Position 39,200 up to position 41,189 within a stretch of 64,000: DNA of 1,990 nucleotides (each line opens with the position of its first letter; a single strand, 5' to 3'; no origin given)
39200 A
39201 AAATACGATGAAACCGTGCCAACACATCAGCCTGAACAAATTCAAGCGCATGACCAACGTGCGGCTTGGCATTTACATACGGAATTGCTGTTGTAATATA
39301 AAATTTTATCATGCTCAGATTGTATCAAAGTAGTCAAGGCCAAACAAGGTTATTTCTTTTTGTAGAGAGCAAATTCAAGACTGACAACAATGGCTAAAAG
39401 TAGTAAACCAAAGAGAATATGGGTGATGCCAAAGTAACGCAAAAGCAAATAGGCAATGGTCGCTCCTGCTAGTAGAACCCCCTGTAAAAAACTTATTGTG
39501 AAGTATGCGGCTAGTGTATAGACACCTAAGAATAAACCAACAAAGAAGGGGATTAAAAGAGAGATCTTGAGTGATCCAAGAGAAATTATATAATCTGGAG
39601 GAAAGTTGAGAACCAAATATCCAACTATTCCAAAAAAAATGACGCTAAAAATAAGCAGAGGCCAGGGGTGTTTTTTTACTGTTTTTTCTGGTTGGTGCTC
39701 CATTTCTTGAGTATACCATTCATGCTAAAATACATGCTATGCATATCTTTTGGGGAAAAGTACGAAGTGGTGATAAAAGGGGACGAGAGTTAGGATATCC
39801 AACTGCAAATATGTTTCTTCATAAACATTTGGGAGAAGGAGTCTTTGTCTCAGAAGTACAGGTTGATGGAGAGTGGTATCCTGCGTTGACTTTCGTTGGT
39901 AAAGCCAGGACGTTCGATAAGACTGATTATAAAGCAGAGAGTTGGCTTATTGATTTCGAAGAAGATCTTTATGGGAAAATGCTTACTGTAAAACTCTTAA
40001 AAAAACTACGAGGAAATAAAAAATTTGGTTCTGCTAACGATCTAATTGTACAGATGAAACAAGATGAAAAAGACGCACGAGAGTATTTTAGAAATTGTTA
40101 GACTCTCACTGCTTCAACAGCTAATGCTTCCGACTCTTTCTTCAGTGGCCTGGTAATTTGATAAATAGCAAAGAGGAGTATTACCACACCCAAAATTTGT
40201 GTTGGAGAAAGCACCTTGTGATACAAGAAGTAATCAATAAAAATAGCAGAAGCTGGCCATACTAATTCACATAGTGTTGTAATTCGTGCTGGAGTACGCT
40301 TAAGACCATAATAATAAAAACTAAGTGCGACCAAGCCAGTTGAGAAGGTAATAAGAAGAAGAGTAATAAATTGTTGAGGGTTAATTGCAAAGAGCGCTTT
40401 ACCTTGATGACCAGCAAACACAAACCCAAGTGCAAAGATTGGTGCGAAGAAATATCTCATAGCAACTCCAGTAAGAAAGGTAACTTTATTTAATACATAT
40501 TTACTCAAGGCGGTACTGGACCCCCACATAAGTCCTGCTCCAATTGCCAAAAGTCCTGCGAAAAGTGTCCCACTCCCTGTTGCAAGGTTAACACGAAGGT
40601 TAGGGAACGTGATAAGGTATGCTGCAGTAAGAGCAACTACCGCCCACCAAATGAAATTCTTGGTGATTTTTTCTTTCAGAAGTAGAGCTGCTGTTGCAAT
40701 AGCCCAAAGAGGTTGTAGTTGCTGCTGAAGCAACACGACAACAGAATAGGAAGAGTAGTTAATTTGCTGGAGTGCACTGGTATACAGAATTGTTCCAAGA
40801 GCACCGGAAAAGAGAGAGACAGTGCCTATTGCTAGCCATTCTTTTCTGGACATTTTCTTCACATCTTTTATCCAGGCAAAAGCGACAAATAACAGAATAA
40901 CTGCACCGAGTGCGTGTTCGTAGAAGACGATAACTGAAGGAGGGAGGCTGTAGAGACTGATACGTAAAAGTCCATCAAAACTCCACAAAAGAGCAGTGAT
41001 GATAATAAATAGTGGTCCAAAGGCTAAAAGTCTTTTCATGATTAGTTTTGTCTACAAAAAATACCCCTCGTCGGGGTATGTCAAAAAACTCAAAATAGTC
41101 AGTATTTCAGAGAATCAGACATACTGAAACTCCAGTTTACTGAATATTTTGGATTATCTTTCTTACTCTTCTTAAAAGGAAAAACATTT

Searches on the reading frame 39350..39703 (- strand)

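Call 7: search_protein_families(library=pfam, proteins=[window:39350-39703:-], max_evalue=0.1)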
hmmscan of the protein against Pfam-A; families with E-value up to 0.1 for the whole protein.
window:39350-39703:- (117 aa): 1 family
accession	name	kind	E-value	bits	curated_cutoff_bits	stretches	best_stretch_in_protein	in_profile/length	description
PF08219.16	TOM13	-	0.009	16.4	25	1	30-66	29-65/84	Outer membrane protein TOM13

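Call 8: search_protein_families(library=ncbifam, proteins=[window:39350-39703:-], max_evalue=0.1)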
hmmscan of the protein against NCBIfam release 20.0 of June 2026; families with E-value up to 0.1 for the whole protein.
window:39350-39703:- (117 aa): 1 family
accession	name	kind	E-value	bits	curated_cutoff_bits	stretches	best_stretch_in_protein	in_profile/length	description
NF007577.0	PRK10209.1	equivalog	0.0052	16.5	189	1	6-113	14-117/190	HdeD family acid-resistance protein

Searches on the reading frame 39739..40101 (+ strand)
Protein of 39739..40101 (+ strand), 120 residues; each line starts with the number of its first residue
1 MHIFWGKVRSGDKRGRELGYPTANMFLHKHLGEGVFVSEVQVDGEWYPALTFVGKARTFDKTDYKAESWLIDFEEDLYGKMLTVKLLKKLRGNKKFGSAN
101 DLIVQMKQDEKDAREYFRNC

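Call 7: search_protein_families(library=pfam, proteins=[window:39739-40101:+], max_evalue=0.1)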
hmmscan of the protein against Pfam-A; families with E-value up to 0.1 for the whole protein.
window:39739-40101:+ (120 aa): 1 family
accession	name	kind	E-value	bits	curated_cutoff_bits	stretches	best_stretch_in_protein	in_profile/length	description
PF01687.23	Flavokinase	-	4.7e-33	114.5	19.6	1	4-117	7-124/124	Riboflavin kinase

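Call 8: search_protein_families(library=ncbifam, proteins=[window:39739-40101:+], max_evalue=0.1)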
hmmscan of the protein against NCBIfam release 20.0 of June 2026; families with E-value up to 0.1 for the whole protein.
window:39739-40101:+ (120 aa): 7 families
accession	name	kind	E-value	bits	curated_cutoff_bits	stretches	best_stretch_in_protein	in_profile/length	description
NF004158.0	PRK05627.1-1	equivalog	2.6e-27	96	396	1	6-116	190-303/304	bifunctional riboflavin kinase/FAD synthetase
NF004160.0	PRK05627.1-3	equivalog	3.1e-27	95.1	295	1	2-117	192-319/325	bifunctional riboflavin kinase/FAD synthetase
TIGR00083.1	ribF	equivalog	2.9e-26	92.6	184.35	1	5-118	172-290/290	riboflavin biosynthesis protein RibF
NF004162.0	PRK05627.1-5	equivalog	2.4e-25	89.5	241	1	6-119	186-301/304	bifunctional riboflavin kinase/FAD synthetase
NF004161.0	PRK05627.1-4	equivalog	2.6e-25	89.1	461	1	6-119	194-313/324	bifunctional riboflavin kinase/FAD synthetase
NF004159.0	PRK05627.1-2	equivalog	1.2e-23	83.7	306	1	6-119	192-309/326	bifunctional riboflavin kinase/FAD synthetase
NF004163.0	PRK05627.1-6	equivalog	1.5e-23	83.4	315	1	5-119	192-309/313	bifunctional riboflavin kinase/FAD synthetase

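Call 59: list_cluster_members(proteins=[P0002, window:39739-40101:+])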
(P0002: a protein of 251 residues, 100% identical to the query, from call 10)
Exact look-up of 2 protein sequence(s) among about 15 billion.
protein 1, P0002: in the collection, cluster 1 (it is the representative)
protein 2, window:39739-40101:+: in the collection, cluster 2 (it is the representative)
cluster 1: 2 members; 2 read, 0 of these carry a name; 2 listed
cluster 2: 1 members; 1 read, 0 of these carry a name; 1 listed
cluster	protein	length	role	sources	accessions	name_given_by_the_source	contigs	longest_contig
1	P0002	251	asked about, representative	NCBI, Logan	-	-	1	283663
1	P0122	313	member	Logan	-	-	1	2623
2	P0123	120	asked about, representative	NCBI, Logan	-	-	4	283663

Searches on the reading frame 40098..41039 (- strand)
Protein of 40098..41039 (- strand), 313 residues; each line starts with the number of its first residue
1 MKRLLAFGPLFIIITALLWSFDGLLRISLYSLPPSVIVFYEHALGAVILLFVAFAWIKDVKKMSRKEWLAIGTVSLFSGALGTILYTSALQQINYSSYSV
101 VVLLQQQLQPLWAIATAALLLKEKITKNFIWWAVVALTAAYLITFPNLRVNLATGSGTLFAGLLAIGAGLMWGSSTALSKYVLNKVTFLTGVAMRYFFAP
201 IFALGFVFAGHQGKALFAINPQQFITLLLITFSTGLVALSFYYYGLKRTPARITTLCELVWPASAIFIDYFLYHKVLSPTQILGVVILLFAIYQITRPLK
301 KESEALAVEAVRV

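Call 7: search_protein_families(library=pfam, proteins=[window:40098-41039:-], max_evalue=0.1)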
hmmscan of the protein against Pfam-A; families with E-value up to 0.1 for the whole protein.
window:40098-41039:- (313 aa): 2 families
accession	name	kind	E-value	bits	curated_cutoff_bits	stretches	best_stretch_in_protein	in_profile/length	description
PF00892.27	EamA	-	6.5e-34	117.6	28.2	2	161-295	3-133/135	EamA-like transporter family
PF08449.17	UAA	-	0.093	12.3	26.2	0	33-106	191-259/311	UAA transporter family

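Call 8: search_protein_families(library=ncbifam, proteins=[window:40098-41039:-], max_evalue=0.1)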
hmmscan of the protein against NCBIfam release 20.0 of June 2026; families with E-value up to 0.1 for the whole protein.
window:40098-41039:- (313 aa): 2 families
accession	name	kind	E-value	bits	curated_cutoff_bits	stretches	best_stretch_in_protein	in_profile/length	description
TIGR00950.1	2A78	equivalog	2.6e-09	36.9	230.2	2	97-291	71-262/264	carboxylate/amino acid/amine transporter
NF008432.0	PRK11272.1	equivalog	2.6e-05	23.6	270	1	24-298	28-288/294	drug/metabolite exporter YedA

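Call 10: find_homologous_proteins(query=window:40098-41039:-)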
Query window:40098-41039:- (313 aa): 1294 proteins with E <= 0.001 among 8000 candidates; the best 120 are listed.
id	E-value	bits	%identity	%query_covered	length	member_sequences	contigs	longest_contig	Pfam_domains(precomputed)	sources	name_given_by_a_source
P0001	6.4e-169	579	85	100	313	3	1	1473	PF00892.27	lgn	-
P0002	8.6e-153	526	100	80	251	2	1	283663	PF00892.27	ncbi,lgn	-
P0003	1.0e-149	516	81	96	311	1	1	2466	PF00892.27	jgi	jgi:drug/metabolite transporter (DMT)-like permease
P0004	1.2e-149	516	78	100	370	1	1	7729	PF00892.27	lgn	-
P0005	1.6e-149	516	78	100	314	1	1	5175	PF00892.27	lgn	-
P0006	2.9e-149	515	79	100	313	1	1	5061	PF00892.27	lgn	-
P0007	7.7e-149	513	80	96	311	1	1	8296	PF00892.27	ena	-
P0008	1.0e-148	513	78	100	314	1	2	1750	PF00892.27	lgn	-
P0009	1.1e-148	513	78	100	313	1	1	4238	PF00892.27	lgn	-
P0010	1.3e-148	513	78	100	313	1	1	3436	PF00892.27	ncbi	-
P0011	2.0e-148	512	77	100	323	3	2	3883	PF00892.27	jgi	-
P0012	7.6e-148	510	78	100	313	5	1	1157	PF00892.27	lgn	-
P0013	9.9e-148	510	78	100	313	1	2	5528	PF00892.27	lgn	-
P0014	2.8e-147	508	79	96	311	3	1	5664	PF00892.27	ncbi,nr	ncbi:MAG: DMT family transporter [Patescibacteria group bacterium]|nr:DMT family transporter [Patesc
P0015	2.8e-147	508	79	100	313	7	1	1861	PF00892.27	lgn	-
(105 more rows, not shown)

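Call 11: find_related_loci(query=window:40098-41039:-, collection=genome_contigs, flank=3000)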
Query window:40098-41039:- (313 aa) in genome_contigs; peptide patterns used: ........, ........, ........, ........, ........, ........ (x = any residue, [..] = any of these).
89 stretches matched a pattern; 19 encode a relative of the query (tblastn E <= 1e-3); 19 distinct loci.
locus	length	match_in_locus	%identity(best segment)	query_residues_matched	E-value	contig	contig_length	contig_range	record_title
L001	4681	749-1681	77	2-312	2e-153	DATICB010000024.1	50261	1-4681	MAG TPA_asm: Patescibacteria group bacterium isolate SMAG_U16305 k141_1493691, whole genome shotgun sequence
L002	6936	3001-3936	73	1-312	2e-142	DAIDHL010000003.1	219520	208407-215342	MAG TPA_asm: Candidatus Levyibacteriota bacterium isolate clean344 NODE_3_length_219520_cov_5.618858, whole genome shotg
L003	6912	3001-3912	71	1-304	1e-132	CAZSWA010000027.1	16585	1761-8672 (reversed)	MAG TPA_asm: uncultured Gammaproteobacteria bacterium isolate SRP272529_co1_257 genome assembly, contig: NODE_5951_lengt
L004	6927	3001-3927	68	1-309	9e-133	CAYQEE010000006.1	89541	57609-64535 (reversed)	MAG TPA_asm: uncultured Gammaproteobacteria bacterium isolate SRP272529_co2_240 genome assembly, contig: NODE_279_length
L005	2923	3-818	68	31-302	4e-130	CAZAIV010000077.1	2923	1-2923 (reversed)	MAG TPA_asm: uncultured Gammaproteobacteria bacterium isolate SRP271791_co1_20 genome assembly, contig: k141_324704, who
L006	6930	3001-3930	62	1-310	3e-115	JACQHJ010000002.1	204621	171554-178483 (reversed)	MAG: Candidatus Levyibacteriota bacterium isolate NC_groundwater_1096_Ag_S2p5_37_166 S_2p5_S6_coassembly_k141_631473, wh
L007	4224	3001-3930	64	1-310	1e-110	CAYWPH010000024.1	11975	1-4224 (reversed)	MAG TPA_asm: uncultured Gammaproteobacteria bacterium isolate SRP302447_co3_825 genome assembly, contig: NODE_14982_leng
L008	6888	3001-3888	55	1-296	1e-108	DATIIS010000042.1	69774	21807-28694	MAG TPA_asm: Candidatus Saccharimonadales bacterium isolate SMAG_U15671 k141_151186, whole genome shotgun sequence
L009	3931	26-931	62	1-302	2e-99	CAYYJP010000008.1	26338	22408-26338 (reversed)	MAG TPA_asm: uncultured Gammaproteobacteria bacterium isolate SRP050083_co7_164 genome assembly, contig: NODE_1377_lengt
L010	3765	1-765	58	49-303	3e-91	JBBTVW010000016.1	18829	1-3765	MAG: Patescibacteria group bacterium isolate H43-bin095_1 H43_bin095_1_000000000016, whole genome shotgun sequence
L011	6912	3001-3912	49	1-305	1e-77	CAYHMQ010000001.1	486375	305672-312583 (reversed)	MAG TPA_asm: uncultured Candidatus Saccharibacteria bacterium isolate ERP119705_co13_576 genome assembly, contig: NODE_2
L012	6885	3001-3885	49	1-297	4e-76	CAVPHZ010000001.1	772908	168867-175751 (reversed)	MAG: Candidatus Chisholmbacteria bacterium isolate MFD09964.bin.1.87 genome assembly, contig: contig_31486, whole genome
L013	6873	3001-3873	47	5-297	1e-75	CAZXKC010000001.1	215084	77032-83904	MAG TPA_asm: uncultured Candidatus Saccharibacteria bacterium isolate SRP292972_co3_31 genome assembly, contig: NODE_86_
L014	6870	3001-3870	49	3-293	6e-71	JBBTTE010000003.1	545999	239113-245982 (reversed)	MAG: Patescibacteria group bacterium isolate H32-bin050_1 H32_bin050_1_000000000003, whole genome shotgun sequence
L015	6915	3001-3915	49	3-304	4e-74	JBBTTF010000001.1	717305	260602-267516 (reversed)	MAG: Patescibacteria group bacterium isolate H32-bin025_1 H32_bin025_1_000000000001, whole genome shotgun sequence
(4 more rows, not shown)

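Call 19: find_encoding_contigs(protein=P0002, flank=3000, max_places=3)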
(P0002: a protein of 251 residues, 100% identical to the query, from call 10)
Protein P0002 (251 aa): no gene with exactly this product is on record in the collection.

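Call 21: find_encoding_contigs(protein=P0001, flank=3000, max_places=4)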
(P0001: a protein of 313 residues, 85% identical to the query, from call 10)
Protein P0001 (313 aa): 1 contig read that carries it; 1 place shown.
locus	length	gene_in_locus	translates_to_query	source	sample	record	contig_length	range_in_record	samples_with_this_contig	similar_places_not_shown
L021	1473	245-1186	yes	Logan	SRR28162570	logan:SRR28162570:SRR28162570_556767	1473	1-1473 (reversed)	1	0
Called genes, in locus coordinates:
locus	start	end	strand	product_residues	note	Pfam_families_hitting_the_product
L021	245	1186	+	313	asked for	PF00892:EamA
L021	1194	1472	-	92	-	?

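Call 24: find_related_loci(query=window:40098-41039:-, collection=metagenome_contigs, flank=1500)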
Query window:40098-41039:- (313 aa) in metagenome_contigs; peptide patterns used: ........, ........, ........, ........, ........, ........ (x = any residue, [..] = any of these).
149 stretches matched a pattern; 26 encode a relative of the query (tblastn E <= 1e-3); 26 distinct loci.
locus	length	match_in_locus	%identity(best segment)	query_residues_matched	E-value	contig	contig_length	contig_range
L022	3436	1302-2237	78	1-312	1e-158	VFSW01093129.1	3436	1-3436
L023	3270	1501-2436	72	1-312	3e-145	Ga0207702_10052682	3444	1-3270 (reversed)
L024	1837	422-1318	74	1-299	1e-149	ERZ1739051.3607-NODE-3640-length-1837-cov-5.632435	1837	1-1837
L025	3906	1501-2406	70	1-303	4e-136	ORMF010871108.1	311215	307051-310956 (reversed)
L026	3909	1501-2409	70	1-303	9e-134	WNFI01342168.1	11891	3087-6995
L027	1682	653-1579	70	1-309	2e-142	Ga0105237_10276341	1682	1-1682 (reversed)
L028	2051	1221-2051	72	1-277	3e-137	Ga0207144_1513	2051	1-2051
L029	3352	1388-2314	69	1-309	1e-130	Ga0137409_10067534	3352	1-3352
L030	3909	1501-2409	60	1-303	2e-117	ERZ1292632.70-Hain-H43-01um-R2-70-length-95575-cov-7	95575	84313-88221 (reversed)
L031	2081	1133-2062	64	1-310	5e-117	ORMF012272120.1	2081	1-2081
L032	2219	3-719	73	64-302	5e-107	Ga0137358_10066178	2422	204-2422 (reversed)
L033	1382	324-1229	62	1-302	4e-107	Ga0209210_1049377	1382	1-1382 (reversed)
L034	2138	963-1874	49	1-305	1e-80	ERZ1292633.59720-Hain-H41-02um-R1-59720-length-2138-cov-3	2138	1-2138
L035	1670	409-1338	48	1-311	9e-81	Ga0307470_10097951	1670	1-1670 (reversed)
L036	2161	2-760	62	50-302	8e-78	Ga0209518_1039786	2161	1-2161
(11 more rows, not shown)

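Call 29: find_encoding_contigs(protein=P0003, flank=1200, max_places=2)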
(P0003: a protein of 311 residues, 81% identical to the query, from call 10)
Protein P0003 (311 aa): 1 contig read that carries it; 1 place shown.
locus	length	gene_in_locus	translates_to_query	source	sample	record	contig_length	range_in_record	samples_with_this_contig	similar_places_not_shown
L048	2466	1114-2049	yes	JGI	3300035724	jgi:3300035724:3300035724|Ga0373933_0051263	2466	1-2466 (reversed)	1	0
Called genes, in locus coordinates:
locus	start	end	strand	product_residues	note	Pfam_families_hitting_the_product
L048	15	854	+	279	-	PF05048:NosD (weak), PF13229:Beta_helix (weak)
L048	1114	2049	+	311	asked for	PF00892:EamA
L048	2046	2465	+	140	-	?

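Call 30: find_encoding_contigs(protein=P0007, flank=1200, max_places=2)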
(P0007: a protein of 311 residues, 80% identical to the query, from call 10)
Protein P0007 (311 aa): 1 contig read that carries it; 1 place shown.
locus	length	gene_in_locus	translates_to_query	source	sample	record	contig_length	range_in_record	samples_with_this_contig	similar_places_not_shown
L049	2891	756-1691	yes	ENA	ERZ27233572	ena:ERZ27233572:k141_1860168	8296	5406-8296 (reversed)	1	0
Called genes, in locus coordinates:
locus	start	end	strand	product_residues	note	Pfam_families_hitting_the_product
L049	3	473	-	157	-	?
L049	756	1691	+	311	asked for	PF00892:EamA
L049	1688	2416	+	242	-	PF00106:adh_short, PF01370:Epimerase (weak), PF08659:KR, PF23441:SDR (weak), PF13561:adh_short_C2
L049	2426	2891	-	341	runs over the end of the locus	-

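Call 31: find_encoding_contigs(protein=P0006, flank=1200, max_places=2)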
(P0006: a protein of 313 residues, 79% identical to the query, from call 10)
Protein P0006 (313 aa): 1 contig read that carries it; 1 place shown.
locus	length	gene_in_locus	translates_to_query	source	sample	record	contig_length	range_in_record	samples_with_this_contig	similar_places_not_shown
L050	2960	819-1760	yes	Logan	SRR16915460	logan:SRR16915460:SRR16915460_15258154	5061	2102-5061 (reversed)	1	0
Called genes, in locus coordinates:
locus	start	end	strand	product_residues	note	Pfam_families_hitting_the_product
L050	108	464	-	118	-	-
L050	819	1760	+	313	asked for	PF00892:EamA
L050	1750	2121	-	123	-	PF01687:Flavokinase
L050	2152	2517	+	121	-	-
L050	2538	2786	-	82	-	-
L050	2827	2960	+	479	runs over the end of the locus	PF00133:tRNA-synt_1, PF01406:tRNA-synt_1e (weak), PF09334:tRNA-synt_1g, PF00133:tRNA-synt_1, PF01406:tRNA-synt_1e (weak), PF08264:Anticodon_1 (faint)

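Call 32: find_encoding_contigs(protein=P0014, flank=1200, max_places=2)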
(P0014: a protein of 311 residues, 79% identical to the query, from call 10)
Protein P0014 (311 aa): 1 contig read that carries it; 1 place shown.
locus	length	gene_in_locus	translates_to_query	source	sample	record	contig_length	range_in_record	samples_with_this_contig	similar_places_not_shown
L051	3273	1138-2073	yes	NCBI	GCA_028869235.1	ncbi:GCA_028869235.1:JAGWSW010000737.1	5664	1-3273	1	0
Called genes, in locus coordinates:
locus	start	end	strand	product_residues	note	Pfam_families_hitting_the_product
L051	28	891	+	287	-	PF01182:Glucosamine_iso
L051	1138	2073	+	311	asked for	PF00892:EamA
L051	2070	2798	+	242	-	PF00106:adh_short, PF01370:Epimerase (weak), PF08659:KR, PF13561:adh_short_C2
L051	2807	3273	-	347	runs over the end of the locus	-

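Call 60: find_encoding_contigs(protein=P0122, flank=1500, max_places=4)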
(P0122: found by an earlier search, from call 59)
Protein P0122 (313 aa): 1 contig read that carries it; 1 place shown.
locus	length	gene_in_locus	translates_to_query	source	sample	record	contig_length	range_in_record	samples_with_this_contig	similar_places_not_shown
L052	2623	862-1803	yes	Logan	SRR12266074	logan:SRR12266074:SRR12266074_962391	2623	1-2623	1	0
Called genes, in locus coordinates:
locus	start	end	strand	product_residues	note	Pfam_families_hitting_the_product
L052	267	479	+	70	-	-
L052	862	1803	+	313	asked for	PF00892:EamA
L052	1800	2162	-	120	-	PF01687:Flavokinase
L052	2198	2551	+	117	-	-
